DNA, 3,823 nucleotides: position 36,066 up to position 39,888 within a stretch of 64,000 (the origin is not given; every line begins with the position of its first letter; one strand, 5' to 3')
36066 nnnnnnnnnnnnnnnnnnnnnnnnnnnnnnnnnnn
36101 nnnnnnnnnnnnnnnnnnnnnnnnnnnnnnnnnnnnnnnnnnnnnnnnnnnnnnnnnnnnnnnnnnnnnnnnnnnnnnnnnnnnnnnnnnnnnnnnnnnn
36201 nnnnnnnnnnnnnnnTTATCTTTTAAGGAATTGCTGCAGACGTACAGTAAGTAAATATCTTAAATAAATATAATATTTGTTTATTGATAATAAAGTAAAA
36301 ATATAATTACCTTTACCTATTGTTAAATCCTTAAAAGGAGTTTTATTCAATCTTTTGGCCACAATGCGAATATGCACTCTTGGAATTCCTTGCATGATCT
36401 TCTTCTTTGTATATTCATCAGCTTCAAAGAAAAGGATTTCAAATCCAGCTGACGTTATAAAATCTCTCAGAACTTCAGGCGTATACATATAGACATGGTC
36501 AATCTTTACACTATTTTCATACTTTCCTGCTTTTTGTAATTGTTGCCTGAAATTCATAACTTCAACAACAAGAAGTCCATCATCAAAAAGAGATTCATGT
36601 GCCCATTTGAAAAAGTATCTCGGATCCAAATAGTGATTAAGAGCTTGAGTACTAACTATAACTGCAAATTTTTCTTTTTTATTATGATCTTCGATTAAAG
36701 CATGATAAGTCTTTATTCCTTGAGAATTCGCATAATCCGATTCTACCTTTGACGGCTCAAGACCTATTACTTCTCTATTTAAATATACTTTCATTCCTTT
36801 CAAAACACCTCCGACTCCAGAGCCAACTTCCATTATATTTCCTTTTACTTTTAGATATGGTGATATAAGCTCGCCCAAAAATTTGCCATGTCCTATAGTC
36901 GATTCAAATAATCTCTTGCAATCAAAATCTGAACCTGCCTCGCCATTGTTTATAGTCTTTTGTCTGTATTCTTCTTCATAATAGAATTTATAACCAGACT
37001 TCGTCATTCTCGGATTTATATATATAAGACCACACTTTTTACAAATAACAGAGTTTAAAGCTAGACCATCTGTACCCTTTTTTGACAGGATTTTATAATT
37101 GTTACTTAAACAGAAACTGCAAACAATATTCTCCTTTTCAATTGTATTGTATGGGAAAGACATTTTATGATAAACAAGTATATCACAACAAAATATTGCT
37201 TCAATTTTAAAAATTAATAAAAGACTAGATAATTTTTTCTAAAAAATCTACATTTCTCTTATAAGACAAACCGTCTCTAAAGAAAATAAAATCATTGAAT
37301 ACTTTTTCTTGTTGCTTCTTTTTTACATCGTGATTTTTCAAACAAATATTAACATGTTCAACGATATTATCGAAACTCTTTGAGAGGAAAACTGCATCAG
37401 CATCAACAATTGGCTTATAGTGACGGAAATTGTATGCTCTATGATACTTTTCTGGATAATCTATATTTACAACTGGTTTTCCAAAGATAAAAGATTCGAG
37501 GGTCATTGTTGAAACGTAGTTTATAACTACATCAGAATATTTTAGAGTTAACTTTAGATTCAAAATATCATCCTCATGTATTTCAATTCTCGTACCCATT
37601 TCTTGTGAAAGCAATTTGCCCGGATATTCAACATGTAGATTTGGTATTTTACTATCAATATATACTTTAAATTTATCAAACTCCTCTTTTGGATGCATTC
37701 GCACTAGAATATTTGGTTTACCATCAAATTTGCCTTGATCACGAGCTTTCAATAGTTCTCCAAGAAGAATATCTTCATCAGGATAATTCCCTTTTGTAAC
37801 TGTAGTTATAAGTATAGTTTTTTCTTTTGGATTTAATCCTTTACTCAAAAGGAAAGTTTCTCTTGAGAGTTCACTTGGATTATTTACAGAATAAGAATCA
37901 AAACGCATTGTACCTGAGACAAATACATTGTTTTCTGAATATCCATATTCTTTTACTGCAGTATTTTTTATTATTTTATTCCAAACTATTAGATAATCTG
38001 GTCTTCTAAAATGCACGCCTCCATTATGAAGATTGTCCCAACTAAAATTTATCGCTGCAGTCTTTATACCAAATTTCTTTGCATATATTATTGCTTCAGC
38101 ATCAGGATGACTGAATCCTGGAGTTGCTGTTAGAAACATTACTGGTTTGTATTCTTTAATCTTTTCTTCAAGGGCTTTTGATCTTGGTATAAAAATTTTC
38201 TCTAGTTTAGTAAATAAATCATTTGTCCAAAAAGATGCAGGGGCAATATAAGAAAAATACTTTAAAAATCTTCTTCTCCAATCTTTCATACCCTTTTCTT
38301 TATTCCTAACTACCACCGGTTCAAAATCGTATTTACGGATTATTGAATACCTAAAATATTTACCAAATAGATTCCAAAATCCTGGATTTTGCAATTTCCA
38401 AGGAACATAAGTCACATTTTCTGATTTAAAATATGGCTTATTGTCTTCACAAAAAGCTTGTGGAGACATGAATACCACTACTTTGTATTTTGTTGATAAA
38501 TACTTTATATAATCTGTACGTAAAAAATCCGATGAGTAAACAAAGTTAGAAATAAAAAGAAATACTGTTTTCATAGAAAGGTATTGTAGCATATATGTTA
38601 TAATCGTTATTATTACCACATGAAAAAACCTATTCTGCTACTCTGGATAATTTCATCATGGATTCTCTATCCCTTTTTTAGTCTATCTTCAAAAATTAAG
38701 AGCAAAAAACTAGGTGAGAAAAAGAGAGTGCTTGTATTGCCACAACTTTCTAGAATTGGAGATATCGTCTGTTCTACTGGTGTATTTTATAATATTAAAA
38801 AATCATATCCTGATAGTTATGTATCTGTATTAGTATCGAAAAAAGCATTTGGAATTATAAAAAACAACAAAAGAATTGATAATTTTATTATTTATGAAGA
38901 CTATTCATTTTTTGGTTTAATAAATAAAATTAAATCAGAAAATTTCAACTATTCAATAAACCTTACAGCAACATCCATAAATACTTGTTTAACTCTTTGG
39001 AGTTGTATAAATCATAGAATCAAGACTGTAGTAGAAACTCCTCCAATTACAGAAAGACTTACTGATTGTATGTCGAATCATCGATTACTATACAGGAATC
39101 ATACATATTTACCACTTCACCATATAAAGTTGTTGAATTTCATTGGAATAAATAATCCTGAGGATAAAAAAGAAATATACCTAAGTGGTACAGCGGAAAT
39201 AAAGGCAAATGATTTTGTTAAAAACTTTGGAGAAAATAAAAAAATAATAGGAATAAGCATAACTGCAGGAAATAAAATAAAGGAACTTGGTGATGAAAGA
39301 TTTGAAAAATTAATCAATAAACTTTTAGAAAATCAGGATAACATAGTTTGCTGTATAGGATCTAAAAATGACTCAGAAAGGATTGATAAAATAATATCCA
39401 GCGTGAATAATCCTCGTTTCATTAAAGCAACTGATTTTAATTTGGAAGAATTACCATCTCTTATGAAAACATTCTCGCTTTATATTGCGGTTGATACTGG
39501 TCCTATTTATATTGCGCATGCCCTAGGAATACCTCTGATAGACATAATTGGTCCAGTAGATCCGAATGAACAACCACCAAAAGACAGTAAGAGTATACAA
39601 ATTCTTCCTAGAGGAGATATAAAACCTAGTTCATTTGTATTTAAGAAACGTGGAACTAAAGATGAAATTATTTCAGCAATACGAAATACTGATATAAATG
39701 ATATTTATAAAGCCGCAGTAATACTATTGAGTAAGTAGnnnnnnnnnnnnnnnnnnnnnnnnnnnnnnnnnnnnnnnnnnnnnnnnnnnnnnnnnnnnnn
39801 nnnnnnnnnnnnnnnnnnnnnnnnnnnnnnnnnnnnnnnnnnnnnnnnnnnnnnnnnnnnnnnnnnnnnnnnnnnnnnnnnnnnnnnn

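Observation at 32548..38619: Tandemly duplicated cassette of Zn-ribbon methyltransferases and TagF-like transferases (MT-T-T-MT-T)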

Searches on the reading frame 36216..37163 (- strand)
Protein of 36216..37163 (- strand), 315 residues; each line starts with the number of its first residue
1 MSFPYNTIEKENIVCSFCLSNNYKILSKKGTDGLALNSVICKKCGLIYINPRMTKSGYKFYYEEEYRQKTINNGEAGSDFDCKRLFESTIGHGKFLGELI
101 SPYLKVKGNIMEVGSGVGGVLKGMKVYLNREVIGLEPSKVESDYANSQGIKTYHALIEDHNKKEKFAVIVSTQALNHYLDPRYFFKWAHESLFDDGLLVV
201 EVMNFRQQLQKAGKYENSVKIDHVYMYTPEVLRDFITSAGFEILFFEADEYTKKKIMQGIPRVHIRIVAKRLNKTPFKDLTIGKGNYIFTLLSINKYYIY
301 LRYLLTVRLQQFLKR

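Call 3: search_protein_families(library=pfam, proteins=[window:36216-37163:-], max_evalue=0.1)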
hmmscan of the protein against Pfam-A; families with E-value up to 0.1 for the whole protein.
window:36216-37163:- (315 aa): 7 families
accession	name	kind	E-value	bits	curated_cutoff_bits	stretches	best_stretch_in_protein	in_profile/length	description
PF13489.12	Methyltransf_23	-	1.2e-14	54.9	27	1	99-243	15-161/164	Methyltransferase domain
PF08241.18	Methyltransf_11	-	5.9e-06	27.3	21.2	1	112-200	2-95/95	Methyltransferase domain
PF13649.12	Methyltransf_25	-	0.00045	21.3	27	1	110-192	1-93/97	Methyltransferase domain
PF13847.12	Methyltransf_31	-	0.0023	18.1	27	1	107-216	4-125/145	Methyltransferase domain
PF02353.26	CMAS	-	0.0097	15.7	27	1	109-211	65-175/273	Mycolic acid cyclopropane synthetase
PF08242.18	Methyltransf_12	-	0.025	15.7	30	1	111-198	1-98/98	Methyltransferase domain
PF14492.12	EFG_III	-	0.091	13.3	27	0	244-275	35-66/75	Elongation Factor G, domain III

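Call 4: search_protein_families(library=ncbifam, proteins=[window:36216-37163:-], max_evalue=0.1)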
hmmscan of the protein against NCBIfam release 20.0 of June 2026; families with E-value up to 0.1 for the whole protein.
window:36216-37163:- (315 aa): 8 families
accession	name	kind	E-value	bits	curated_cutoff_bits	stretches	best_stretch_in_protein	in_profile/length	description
NF040660.1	mycolic_MTase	equivalog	0.00022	20.9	390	1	110-210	64-174/283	cyclopropane mycolic acid synthase family methyltransferase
NF045667.1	MTase_DVU1556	equivalog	0.00047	19.7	155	1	106-250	22-169/213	DVU_1556 family methyltransferase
TIGR01983.1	UbiG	equivalog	0.0006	19.2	102.95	1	108-204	51-155/228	bifunctional 2-polyprenyl-6-hydroxyphenol methylase/3-demethylubiquinol 3-O-methyltransferase UbiG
NF008686.0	PRK11705.1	equivalog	0.01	14.9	400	1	105-208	166-273/383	cyclopropane fatty acyl phospholipid synthase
NF011650.0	PRK15068.1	equivalog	0.014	14.3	209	1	102-242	116-269/324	tRNA 5-methoxyuridine(34)/uridine 5-oxyacetic acid(34) synthase CmoB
TIGR04345.1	ovoA_Cterm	equivalog_domain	0.018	14.6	170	1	161-242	130-211/242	putative 4-mercaptohistidine N1-methyltransferase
TIGR02072.1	BioC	equivalog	0.028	14.2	184.95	1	108-201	36-133/244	malonyl-ACP O-methyltransferase BioC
TIGR00452.1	TIGR00452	equivalog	0.034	13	275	1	109-242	120-263/316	tRNA 5-methoxyuridine(34)/uridine 5-oxyacetic acid(34) synthase CmoB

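Call 8: search_solved_structures(query=window:36216-37163:-, max_evalue=1, show_alignments=1)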
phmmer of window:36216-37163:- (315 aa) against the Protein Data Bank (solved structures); distinct sequences matched with E-value up to 1: 4.
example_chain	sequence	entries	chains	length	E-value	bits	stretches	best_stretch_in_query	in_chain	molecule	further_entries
2avn_A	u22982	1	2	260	0.0078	19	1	94-212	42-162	ubiquinone/menaquinone biosynthesis methyltransferase-related protein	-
8k5l_A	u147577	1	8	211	0.01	18.6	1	108-207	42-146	tRNA (cmo5U34)-methyltransferase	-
2p7h_A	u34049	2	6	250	0.061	16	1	95-196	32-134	Hypothetical protein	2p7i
5fsb_A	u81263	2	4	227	0.58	12.8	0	97-124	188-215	TECTONIN 2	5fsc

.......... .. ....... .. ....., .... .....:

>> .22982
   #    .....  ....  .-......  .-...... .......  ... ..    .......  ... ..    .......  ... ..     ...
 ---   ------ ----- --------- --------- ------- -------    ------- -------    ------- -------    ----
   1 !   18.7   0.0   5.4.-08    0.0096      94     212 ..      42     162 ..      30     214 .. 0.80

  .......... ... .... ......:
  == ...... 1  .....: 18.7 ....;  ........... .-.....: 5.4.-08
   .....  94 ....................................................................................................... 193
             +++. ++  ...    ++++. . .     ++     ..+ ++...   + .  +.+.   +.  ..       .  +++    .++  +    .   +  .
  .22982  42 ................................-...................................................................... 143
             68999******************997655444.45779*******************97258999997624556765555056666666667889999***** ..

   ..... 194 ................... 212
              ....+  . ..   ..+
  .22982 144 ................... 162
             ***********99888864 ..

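Call 70: find_encoding_contigs(protein=window:36216-37163:-, flank=6000, max_places=6)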
Protein window:36216-37163:- (315 aa): 9 contigs read that carry it; 6 places shown.
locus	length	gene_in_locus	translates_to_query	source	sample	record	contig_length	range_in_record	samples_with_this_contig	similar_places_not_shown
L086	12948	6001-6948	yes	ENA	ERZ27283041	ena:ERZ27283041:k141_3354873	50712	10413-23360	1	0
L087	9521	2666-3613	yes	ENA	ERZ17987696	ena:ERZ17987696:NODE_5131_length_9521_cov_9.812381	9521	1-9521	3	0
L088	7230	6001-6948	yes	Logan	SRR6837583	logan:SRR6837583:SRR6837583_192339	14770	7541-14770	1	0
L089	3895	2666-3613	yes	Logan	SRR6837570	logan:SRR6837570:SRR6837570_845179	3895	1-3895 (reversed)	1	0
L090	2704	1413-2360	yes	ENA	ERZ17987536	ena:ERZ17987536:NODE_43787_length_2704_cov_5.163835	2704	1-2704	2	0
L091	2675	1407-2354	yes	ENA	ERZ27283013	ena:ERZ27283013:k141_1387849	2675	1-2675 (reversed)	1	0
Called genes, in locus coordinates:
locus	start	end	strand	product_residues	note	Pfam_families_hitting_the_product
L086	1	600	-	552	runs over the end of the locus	-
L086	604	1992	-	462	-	-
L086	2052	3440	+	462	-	PF01943:Polysacc_synt (weak)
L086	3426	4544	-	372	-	PF01075:Glyco_transf_9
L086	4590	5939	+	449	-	-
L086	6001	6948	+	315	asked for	PF13489:Methyltransf_23, PF08241:Methyltransf_11 (weak)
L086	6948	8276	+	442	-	PF04464:Glyphos_transf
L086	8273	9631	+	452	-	PF04464:Glyphos_transf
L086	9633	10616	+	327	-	PF13489:Methyltransf_23, PF08242:Methyltransf_12 (faint)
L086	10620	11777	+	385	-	PF02350:Epimerase_2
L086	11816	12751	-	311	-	PF00892:EamA (faint)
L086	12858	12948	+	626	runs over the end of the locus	PF03102:NeuB, PF08666:SAF (weak), PF02348:CTP_transf_3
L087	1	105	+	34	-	?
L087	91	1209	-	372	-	PF01075:Glyco_transf_9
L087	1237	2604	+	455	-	-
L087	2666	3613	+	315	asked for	PF13489:Methyltransf_23, PF08241:Methyltransf_11 (weak)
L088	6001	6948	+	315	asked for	PF13489:Methyltransf_23, PF08241:Methyltransf_11 (weak)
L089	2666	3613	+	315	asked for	PF13489:Methyltransf_23, PF08241:Methyltransf_11 (weak)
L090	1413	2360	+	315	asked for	PF13489:Methyltransf_23, PF08241:Methyltransf_11 (weak)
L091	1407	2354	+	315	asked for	PF13489:Methyltransf_23, PF08241:Methyltransf_11 (weak)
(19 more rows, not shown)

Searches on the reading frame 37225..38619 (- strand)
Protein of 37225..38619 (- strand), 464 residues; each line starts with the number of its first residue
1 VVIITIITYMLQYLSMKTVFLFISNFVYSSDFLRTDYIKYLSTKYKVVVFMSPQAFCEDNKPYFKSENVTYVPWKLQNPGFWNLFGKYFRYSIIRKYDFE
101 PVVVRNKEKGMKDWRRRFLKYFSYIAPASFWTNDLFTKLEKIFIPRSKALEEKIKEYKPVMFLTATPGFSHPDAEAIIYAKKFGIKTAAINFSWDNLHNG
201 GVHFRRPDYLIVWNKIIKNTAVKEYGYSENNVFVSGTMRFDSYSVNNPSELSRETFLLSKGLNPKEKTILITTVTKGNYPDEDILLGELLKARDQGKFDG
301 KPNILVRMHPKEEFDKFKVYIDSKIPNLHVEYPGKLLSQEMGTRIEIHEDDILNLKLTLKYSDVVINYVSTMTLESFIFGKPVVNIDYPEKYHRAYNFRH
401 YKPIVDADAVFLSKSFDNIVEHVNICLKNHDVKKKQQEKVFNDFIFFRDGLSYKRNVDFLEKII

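Call 3: search_protein_families(library=pfam, proteins=[window:37225-38619:-], max_evalue=0.1)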
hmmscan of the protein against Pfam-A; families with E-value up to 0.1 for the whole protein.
window:37225-38619:- (464 aa): 2 families
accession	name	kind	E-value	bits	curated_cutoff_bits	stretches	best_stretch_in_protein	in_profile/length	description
PF04464.20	Glyphos_transf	-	0.0056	16.1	22.1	1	202-313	130-240/367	CDP-Glycerol:Poly(glycerophosphate) glycerophosphotransferase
PF04007.18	DUF354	-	0.0097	15.5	22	1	351-435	251-328/349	Protein of unknown function (DUF354)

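Call 4: search_protein_families(library=ncbifam, proteins=[window:37225-38619:-], max_evalue=0.1)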
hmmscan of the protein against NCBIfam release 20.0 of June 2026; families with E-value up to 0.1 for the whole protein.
window:37225-38619:- (464 aa): 2 families
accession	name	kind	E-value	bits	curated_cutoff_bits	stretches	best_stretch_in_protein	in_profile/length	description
NF046086.1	BFO_1060_trans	domain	6.6e-24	84.7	200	2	150-283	39-179/365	BFO_1060 family glycosyltransferase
TIGR04396.2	surf_polysacc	subfamily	2.3e-12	46.8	125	3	303-349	225-270/427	surface carbohydrate biosynthesis protein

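Call 44: find_homologous_proteins(query=window:37225-38619:-, max_evalue=0.001)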
Query window:37225-38619:- (464 aa): 167 proteins with E <= 0.001 among 4290 candidates; the best 120 are listed.
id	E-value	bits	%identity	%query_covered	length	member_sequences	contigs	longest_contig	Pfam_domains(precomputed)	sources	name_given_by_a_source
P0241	8.6e-298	1006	96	98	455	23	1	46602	-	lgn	-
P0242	2.8e-243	826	78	97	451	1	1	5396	-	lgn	-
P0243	1.0e-238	811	78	97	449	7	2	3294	PF04464.21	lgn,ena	-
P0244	4.0e-231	786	75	97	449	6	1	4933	PF04464.21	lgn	-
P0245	5.6e-230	782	75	97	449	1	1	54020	PF04464.21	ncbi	-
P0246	4.1e-229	779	74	98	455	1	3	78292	PF04464.21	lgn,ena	-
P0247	1.4e-227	774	74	97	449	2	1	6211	PF04464.21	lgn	-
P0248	1.0e-225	768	73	97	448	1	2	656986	PF04464.21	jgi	jgi:hypothetical protein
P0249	1.7e-225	767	80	89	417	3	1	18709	-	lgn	-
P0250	6.0e-225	766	74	97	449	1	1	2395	PF04464.21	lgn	-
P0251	1.0e-224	765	79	89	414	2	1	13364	PF04464.21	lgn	-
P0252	1.3e-222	758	72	97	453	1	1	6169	-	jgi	jgi:hypothetical protein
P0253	5.9e-222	756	72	97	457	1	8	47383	-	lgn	-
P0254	3.8e-220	750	73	98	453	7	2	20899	-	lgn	-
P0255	3.9e-219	746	78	89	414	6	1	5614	PF04464.21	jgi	jgi:hypothetical protein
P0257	5.8e-216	736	70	98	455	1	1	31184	PF04464.21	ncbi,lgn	-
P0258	8.3e-214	729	70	97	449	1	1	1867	PF04464.21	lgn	-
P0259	5.3e-208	710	73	89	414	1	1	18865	PF04464.21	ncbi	-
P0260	2.6e-203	694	68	97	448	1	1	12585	PF04464.21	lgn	-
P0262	1.2e-189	649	63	97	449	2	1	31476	PF04464.21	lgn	-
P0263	1.2e-170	586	58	97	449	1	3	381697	PF04464.21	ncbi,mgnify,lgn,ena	ncbi:MAG: CDP-glycerol glycerophosphotransferase family protein [Patescibacteria group bacterium]|mg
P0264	2.1e-170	586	57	97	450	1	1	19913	PF04464.21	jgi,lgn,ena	-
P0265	4.0e-170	585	58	97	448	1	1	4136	PF04464.21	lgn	-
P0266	3.2e-162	559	56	96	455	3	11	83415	PF04464.21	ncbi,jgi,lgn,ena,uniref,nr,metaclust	ncbi:MAG: hypothetical protein A2928_00130 [Candidatus Taylorbacteria bacterium RIFCSPLOWO2_01_FULL_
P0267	6.7e-160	551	56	97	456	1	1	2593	PF04464.21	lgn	-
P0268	1.4e-159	550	56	97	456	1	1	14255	PF04464.21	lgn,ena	-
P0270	7.6e-158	544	53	97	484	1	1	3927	PF04464.21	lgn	-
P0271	3.1e-157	542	55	97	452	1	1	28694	PF04464.21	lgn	-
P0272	1.6e-155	537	54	97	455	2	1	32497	PF04464.21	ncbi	-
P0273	7.5e-155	534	54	97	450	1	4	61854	PF04464.21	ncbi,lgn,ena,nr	ncbi:MAG: hypothetical protein G01um101448_97 [Parcubacteria group bacterium Gr01-1014_48]|nr:MAG: h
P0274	4.8e-154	532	53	97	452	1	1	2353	PF04464.21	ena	-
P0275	2.9e-153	529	53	97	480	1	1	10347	PF04464.21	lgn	-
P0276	6.0e-153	528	53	97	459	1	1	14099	PF04464.21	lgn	-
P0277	6.1e-153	528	54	97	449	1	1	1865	PF04464.21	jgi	jgi:hypothetical protein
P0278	3.4e-152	526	54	97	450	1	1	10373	PF02350.26,PF04464.21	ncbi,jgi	jgi:hypothetical protein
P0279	2.3e-150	520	53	97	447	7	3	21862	PF04464.21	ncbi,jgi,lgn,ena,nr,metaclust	ncbi:MAG: hypothetical protein UV67_C0016G0016 [Parcubacteria group bacterium GW2011_GWC1_43_12]|nr:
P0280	4.1e-150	519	53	97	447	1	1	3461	PF04464.21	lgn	-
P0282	2.8e-149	516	52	97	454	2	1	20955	PF04464.21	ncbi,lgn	-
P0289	3.0e-135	470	48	95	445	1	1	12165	PF04464.21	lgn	-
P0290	3.0e-132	460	47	97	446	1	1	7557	PF04464.21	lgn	-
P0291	1.2e-126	441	46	97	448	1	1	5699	PF04464.21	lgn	-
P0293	2.6e-125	437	44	97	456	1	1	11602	PF04464.21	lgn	-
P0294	4.6e-125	436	45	97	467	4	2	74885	PF04464.21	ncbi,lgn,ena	-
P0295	1.7e-124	434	45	97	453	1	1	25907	PF04464.21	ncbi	-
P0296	1.7e-123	431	46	97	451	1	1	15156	PF04464.21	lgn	-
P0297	4.3e-122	426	43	98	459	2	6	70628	PF04464.21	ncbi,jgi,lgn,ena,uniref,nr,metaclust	ncbi:MAG: hypothetical protein A3B37_01780 [Candidatus Sungbacteria bacterium RIFCSPLOWO2_01_FULL_59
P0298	3.6e-121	423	54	76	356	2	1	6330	PF04464.21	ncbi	-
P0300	7.7e-116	406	44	97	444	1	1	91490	PF04464.21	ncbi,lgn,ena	-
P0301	1.4e-115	405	42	97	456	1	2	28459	PF04464.21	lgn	-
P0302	8.7e-115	402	41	100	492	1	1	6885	PF04464.21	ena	-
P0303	5.4e-112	393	43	97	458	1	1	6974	PF04464.21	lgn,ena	-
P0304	1.2e-108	382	44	97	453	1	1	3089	PF04464.21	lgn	-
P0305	1.1e-107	379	44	97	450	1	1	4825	PF04464.21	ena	-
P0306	2.6e-107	378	45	97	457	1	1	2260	PF04464.21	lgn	-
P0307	5.4e-107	377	42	97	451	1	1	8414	PF04464.21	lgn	-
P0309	7.3e-106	373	42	97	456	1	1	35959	PF04464.21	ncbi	-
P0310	9.8e-106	373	44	97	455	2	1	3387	PF04464.21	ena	-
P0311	1.3e-105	372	45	97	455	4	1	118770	PF04464.21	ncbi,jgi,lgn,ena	ncbi:MAG: CDP-glycerol glycerophosphotransferase family protein [Candidatus Paceibacterota bacterium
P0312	3.8e-105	371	44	97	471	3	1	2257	PF04464.21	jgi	-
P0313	8.4e-105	369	44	97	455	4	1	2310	PF04464.21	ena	-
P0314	9.2e-105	369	42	97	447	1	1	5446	PF04464.21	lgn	-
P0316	5.5e-104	367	43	97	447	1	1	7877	PF04464.21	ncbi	-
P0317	1.3e-103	366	43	97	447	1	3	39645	PF04464.21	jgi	-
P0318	6.1e-103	363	44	97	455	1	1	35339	PF04464.21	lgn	-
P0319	6.4e-102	360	42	97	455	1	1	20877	PF04464.21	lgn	-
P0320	1.5e-101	359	42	97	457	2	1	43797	PF04464.21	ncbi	-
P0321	2.5e-101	358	44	97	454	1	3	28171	PF04464.21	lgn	-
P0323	7.8e-100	353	44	97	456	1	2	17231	PF04464.21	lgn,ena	-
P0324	1.5e-99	352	40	97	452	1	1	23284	PF04464.21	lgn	-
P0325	1.7e-99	352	41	96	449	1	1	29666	PF04464.21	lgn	-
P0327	1.2e-98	349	42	97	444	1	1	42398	PF04464.21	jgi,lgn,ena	-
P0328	4.0e-98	347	41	97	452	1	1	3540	PF04464.21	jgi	-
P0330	9.6e-98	346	43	97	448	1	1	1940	PF04464.21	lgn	-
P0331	1.5e-97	346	40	97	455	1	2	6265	PF04464.21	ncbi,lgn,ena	ncbi:MAG: CDP-glycerol glycerophosphotransferase family protein [Patescibacteria group bacterium]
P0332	3.5e-97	344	39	97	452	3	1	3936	PF04464.21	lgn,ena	-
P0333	4.1e-97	344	42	97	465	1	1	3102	PF04464.21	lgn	-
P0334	1.5e-96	342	40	97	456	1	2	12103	PF04464.21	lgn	-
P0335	2.5e-96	342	41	97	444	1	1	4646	PF04464.21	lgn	-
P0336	2.7e-95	338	41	97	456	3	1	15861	PF04464.21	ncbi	-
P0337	2.7e-95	338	38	97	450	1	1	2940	PF04464.21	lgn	-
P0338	3.6e-95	338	39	97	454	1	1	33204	PF04464.21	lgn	-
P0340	1.9e-94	335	40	97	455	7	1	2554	PF04464.21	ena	-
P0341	3.7e-94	334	41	97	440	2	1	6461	PF04464.21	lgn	-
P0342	5.8e-94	334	38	97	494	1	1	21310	PF04464.21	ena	-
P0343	6.7e-94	334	41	97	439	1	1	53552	PF04464.21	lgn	-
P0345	1.8e-93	332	40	97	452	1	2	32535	PF04464.21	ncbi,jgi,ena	-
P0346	1.9e-93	332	40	96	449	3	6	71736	PF04464.21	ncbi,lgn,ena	-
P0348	2.6e-93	332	41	97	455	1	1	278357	PF04464.21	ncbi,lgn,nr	ncbi:MAG: CDP-glycerol glycerophosphotransferase family protein [bacterium]|nr:CDP-glycerol glycerop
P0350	1.3e-92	329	39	97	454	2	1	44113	PF04464.21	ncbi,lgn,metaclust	metaclust:status=active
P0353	5.2e-92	327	40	97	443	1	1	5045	PF04464.21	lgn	-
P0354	1.6e-91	326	39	97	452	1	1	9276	PF04464.21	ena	-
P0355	1.7e-91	326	40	97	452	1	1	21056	PF04464.21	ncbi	-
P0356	6.1e-91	324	40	97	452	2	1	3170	PF04464.21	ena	-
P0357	1.1e-90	323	40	97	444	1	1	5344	PF04464.21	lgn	-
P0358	1.6e-90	322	39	97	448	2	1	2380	PF04464.21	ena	-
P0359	2.0e-90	322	38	96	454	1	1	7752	PF04464.21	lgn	-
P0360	4.8e-90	321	40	97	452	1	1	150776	PF04464.21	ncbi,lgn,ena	-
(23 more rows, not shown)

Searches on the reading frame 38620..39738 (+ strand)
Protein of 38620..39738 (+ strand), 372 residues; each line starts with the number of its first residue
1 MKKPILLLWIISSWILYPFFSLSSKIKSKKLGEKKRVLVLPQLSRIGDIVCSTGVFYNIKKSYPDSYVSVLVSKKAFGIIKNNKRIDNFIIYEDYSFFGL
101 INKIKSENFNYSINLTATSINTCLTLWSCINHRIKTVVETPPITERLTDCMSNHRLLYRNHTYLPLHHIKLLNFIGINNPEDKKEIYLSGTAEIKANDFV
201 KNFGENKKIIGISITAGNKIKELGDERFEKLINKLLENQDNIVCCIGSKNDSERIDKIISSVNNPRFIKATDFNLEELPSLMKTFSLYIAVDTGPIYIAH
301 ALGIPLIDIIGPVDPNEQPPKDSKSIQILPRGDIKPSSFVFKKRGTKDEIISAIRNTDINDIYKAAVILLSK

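Call 3: search_protein_families(library=pfam, proteins=[window:38620-39738:+], max_evalue=0.1)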
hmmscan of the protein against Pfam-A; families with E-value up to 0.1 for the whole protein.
window:38620-39738:+ (372 aa): 1 family
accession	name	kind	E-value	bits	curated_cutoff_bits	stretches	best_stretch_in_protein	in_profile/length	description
PF01075.23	Glyco_transf_9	-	1.5e-17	64.2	22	1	174-328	75-227/247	Glycosyltransferase family 9 (heptosyltransferase)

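Call 4: search_protein_families(library=ncbifam, proteins=[window:38620-39738:+], max_evalue=0.1)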
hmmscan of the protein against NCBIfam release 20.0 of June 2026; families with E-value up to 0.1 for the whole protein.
window:38620-39738:+ (372 aa): 6 families
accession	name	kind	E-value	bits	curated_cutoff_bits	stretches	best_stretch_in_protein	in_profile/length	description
NF007742.0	PRK10422.1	equivalog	8.3e-18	64.3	467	1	35-329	6-307/352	lipopolysaccharide core heptosyltransferase RfaQ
TIGR02201.1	heptsyl_trn_III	equivalog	4e-16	59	170.2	1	42-329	6-305/344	putative lipopolysaccharide heptosyltransferase III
TIGR02195.1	heptsyl_trn_II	equivalog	1.5e-12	47.3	134.6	1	44-329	8-301/339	lipopolysaccharide heptosyltransferase II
TIGR02193.1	heptsyl_trn_I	equivalog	3.7e-12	46.1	185.3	1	175-332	151-303/320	lipopolysaccharide heptosyltransferase I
NF008162.0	PRK10916.1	equivalog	5.4e-07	29.1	569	1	204-325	177-302/348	ADP-heptose--LPS heptosyltransferase RfaF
NF008204.0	PRK10964.1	equivalog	0.00019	20.7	437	1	218-316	189-285/322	lipopolysaccharide heptosyltransferase RfaC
